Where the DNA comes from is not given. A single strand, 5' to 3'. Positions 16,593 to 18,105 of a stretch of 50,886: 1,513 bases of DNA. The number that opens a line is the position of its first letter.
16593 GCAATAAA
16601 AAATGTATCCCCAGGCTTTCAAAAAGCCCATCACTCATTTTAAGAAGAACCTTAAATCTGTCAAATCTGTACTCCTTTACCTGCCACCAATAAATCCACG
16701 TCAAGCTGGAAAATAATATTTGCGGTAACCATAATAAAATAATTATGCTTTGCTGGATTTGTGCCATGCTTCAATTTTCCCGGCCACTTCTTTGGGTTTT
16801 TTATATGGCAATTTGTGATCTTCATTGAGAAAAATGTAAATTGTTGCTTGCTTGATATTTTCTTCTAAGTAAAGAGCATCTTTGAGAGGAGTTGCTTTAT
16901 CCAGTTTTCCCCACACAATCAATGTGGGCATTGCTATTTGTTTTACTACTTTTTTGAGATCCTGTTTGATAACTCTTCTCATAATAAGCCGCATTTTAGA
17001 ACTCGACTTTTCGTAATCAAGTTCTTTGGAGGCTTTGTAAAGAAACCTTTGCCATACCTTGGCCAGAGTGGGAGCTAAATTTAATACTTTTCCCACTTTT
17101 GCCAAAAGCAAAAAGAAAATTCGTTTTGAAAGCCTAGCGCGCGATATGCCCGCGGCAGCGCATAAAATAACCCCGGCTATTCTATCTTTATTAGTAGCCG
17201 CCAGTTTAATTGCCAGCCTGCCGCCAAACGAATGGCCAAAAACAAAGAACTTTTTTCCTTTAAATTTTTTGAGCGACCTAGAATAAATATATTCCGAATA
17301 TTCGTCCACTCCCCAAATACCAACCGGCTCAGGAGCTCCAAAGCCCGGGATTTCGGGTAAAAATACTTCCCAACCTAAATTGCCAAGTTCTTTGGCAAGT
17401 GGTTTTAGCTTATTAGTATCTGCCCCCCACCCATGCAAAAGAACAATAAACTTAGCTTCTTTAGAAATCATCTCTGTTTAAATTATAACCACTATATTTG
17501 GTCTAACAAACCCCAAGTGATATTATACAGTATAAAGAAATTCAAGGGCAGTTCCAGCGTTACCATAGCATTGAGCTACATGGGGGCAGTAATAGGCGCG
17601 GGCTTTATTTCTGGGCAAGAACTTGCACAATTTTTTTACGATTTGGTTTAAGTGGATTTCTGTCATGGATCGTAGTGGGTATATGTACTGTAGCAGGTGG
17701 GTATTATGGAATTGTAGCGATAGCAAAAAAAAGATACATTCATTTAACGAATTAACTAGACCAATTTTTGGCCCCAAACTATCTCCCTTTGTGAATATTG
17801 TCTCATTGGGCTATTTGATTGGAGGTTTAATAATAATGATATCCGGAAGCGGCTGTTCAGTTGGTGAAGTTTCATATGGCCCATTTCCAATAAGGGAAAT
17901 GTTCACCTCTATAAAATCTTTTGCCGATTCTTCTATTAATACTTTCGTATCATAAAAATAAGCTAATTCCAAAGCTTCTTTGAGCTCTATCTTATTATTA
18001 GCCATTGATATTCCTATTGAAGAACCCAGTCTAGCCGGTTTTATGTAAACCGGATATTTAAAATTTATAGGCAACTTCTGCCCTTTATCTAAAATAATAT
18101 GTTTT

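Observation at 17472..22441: Lesions concentrate in cytoplasmic peptidoglycan-precursor genes, while the membrane and periplasmic steps stay intact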

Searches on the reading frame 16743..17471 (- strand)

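Call 4: search_protein_families(library=pfam, proteins=[window:16743-17471:-], max_evalue=0.01)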
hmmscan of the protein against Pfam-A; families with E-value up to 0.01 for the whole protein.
window:16743-17471:- (242 aa): 9 families
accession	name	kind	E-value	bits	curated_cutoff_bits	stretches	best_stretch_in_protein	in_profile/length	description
PF00561.26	Abhydrolase_1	-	3.6e-19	69.9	25.8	1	9-223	3-242/245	alpha/beta hydrolase fold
PF12146.15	Hydrolase_4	-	2e-18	67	27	1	6-207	4-218/239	Serine aminopeptidase, S33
PF12697.13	Abhydrolase_6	-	9.1e-14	53.1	26.3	1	9-230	1-215/217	Alpha/beta hydrolase family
PF12695.13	Abhydrolase_5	-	9e-07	29.3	27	1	10-108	3-91/164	Alpha/beta hydrolase family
PF20408.4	Abhydrolase_11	-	0.00012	22.3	27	0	68-104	69-105/193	Alpha/beta hydrolase domain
PF01738.24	DLH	-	0.00017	21.7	21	0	65-102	89-125/217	Dienelactone hydrolase family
PF02230.22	Abhydrolase_2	-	0.0002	21.7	23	0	70-115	102-147/217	Phospholipase/Carboxylesterase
PF03959.19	FSH1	-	0.00045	20.4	21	1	176-227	156-207/211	Serine hydrolase (FSH1)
PF07859.19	Abhydrolase_3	-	0.0041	17.3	25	1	67-106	65-108/210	alpha/beta hydrolase fold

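Call 39: search_protein_families(library=ncbifam, proteins=[window:16743-17471:-], max_evalue=0.00001)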
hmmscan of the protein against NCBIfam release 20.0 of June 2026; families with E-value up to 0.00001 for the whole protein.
window:16743-17471:- (242 aa): 16 families
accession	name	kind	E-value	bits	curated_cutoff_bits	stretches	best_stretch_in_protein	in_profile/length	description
NF058580.1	lipase_V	equivalog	6.6e-25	88.1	300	1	4-222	23-223/230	EstV family lipase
NF011457.0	PRK14875.1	equivalog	4.3e-19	68.7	307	1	6-234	132-366/372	acetoin dehydrogenase dihydrolipoyllysine-residue acetyltransferase subunit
TIGR01738.1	bioH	equivalog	1.1e-17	64.5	206.95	1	7-111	5-103/245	pimeloyl-ACP methyl ester esterase BioH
NF051488.1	bifunc_PcaDC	exception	1.2e-16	60.9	390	1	5-238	11-251/375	bifunctional 3-oxoadipate enol-lactonase/4-carboxymuconolactone decarboxylase PcaDC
TIGR03695.1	menH_SHCHC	equivalog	1.8e-14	53.8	208.55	1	7-111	3-110/252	2-succinyl-6-hydroxy-2,4-cyclohexadiene-1-carboxylate synthase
NF045948.1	ProImpepThrmp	equivalog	1e-12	48.1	500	1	4-110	24-130/291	proline iminopeptidase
TIGR02427.1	protocat_pcaD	equivalog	3.7e-12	46.2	255.85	1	5-234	12-247/251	3-oxoadipate enol-lactonase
NF007674.0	PRK10349.1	equivalog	2.8e-11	43.5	449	1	8-113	15-114/256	pimeloyl-ACP methyl ester esterase BioH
NF045632.1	hydroxlase_HsaD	equivalog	5.1e-11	42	400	0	5-110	33-141/290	4,5:9,10-diseco-3-hydroxy-5,9,17-trioxoandrosta-1(10),2-diene-4-oate hydrolase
TIGR01250.1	pro_imino_pep_2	subfamily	1.8e-10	40.9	167.65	0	52-104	76-127/288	proline iminopeptidase-family hydrolase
NF050089.1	i_nPHAscl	equivalog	9.9e-10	37.9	300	0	5-109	17-120/288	intracellular short-chain-length polyhydroxyalkanoate depolymerase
TIGR03343.1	biphenyl_bphD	equivalog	1.8e-09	37.2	462.15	1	8-219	32-262/282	2-hydroxy-6-oxo-6-phenylhexa-2,4-dienoate hydrolase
NF051487.1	bifunc_PcaCD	exception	1.9e-08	33.9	430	1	6-236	172-410/413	bifunctional 4-carboxymuconolactone decarboxylase/3-oxoadipate enol-lactonase PcaCD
NF008340.0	PRK11126.1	equivalog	9.1e-08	31.6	261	1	4-104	12-110/255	2-succinyl-6-hydroxy-2,4-cyclohexadiene-1-carboxylate synthase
NF041096.1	esterase_EstD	equivalog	9.9e-08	31.4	600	1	67-217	234-383/421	esterase EstD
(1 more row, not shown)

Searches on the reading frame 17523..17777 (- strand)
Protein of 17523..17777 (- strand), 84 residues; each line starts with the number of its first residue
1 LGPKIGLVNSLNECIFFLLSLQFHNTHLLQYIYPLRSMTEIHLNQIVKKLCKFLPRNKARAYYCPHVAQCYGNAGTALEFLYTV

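Call 4: search_protein_families(library=pfam, proteins=[window:17523-17777:-], max_evalue=0.01)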
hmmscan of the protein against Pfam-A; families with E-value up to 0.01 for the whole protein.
window:17523-17777:- (84 aa): 0 families

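Call 47: search_protein_families(library=pfam, proteins=[window:17523-17777:-], max_evalue=1)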
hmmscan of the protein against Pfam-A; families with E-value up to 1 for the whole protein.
window:17523-17777:- (84 aa): 0 families

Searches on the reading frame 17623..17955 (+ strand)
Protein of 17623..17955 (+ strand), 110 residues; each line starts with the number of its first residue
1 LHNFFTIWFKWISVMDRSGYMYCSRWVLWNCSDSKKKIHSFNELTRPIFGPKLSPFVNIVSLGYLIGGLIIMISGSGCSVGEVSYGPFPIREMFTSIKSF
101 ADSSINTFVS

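Call 47: search_protein_families(library=pfam, proteins=[window:17623-17955:+], max_evalue=1)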
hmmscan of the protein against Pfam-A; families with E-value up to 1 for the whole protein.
window:17623-17955:+ (110 aa): 2 families
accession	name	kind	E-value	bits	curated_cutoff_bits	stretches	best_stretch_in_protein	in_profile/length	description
PF01490.24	Aa_trans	-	0.00037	19.7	25.6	1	19-74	45-104/410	Transmembrane amino acid transporter protein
PF25171.1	Beta-prop_WDR36-Utp21_1st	-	0.029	14.2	80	1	27-71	133-176/266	WDR36/Utp21 first beta-propeller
